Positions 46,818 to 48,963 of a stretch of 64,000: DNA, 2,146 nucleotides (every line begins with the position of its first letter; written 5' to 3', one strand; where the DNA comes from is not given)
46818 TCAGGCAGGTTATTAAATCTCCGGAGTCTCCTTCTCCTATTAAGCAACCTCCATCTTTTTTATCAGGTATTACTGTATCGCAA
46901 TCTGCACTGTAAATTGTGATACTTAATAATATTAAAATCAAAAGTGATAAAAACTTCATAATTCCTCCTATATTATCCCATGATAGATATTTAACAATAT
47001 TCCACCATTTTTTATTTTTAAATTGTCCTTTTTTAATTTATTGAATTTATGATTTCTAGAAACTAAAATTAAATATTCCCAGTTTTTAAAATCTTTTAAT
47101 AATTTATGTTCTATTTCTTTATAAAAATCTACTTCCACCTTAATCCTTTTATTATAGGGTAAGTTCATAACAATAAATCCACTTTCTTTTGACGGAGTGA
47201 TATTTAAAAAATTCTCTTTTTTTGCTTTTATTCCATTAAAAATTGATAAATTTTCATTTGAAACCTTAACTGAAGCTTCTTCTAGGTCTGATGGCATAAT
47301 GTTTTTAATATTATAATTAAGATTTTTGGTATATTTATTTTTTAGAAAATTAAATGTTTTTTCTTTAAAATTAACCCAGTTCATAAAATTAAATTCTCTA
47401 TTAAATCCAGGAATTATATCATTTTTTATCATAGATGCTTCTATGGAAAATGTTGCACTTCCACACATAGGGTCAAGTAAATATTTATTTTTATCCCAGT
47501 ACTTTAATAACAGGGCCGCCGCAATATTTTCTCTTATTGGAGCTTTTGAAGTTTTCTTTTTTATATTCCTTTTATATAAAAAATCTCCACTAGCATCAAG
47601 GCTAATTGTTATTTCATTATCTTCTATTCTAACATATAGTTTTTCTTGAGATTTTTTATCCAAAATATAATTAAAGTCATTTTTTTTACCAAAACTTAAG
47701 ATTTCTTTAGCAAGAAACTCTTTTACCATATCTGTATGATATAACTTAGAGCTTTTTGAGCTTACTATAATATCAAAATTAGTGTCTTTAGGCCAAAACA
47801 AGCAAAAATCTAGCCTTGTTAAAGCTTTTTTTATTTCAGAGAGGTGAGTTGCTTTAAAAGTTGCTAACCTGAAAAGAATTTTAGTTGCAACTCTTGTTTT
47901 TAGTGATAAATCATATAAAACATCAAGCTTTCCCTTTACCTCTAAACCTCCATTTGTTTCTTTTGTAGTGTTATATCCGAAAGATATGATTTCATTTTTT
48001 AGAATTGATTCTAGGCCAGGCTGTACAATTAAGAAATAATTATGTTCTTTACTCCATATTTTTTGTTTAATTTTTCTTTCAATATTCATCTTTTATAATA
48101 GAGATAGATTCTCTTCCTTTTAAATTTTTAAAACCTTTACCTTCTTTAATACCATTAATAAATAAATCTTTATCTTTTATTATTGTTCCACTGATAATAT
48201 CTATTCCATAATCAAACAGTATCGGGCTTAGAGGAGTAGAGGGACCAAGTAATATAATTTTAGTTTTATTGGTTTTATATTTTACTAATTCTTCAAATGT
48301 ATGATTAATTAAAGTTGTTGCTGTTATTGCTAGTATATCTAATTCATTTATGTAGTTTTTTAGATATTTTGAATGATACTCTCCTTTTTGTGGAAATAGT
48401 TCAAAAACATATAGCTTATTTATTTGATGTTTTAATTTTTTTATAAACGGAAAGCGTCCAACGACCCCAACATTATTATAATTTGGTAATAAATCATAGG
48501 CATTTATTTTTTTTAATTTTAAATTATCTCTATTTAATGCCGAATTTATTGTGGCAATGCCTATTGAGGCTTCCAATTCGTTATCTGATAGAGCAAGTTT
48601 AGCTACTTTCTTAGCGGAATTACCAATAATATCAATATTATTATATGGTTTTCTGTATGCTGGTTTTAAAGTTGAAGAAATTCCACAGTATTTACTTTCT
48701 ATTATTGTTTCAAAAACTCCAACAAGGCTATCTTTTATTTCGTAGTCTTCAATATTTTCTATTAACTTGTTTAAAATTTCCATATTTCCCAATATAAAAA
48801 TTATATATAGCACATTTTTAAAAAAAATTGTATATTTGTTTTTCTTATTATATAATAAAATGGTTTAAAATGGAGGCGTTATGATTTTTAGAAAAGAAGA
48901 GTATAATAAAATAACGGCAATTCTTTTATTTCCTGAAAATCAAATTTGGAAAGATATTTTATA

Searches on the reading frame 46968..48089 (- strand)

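Call 57: search_protein_families(library=pfam, proteins=[window:46968-48089:-], max_evalue=0.00001)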
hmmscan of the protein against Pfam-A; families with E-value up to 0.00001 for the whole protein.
window:46968-48089:- (373 aa): 2 families
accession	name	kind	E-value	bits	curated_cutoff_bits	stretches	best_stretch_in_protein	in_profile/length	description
PF01170.24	UPF0020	-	2e-25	90.1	22.3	1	174-352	1-175/197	RMKL-like, methyltransferase domain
PF22020.1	RlmL_1st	-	9.6e-10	38.7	27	1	19-72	3-55/55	RlmL ferredoxin-like domain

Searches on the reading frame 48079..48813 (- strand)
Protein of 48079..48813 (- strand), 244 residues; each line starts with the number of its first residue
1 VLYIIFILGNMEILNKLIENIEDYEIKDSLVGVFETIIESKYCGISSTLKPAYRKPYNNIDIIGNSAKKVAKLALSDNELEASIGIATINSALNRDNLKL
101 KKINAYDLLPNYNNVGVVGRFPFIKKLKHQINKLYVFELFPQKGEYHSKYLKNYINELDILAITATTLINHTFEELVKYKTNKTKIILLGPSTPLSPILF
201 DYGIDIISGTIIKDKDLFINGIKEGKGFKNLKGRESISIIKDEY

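Call 57: search_protein_families(library=pfam, proteins=[window:48079-48813:-], max_evalue=0.00001)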
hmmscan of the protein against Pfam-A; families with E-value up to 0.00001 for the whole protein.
window:48079-48813:- (244 aa): 2 families
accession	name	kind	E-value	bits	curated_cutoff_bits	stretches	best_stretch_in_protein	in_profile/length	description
PF04016.18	DUF364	-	1.3e-35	122.6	23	1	113-237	12-143/147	Putative heavy-metal chelation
PF13938.11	DUF4213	-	9e-15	55.2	23.5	1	15-92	2-74/75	Putative heavy-metal chelation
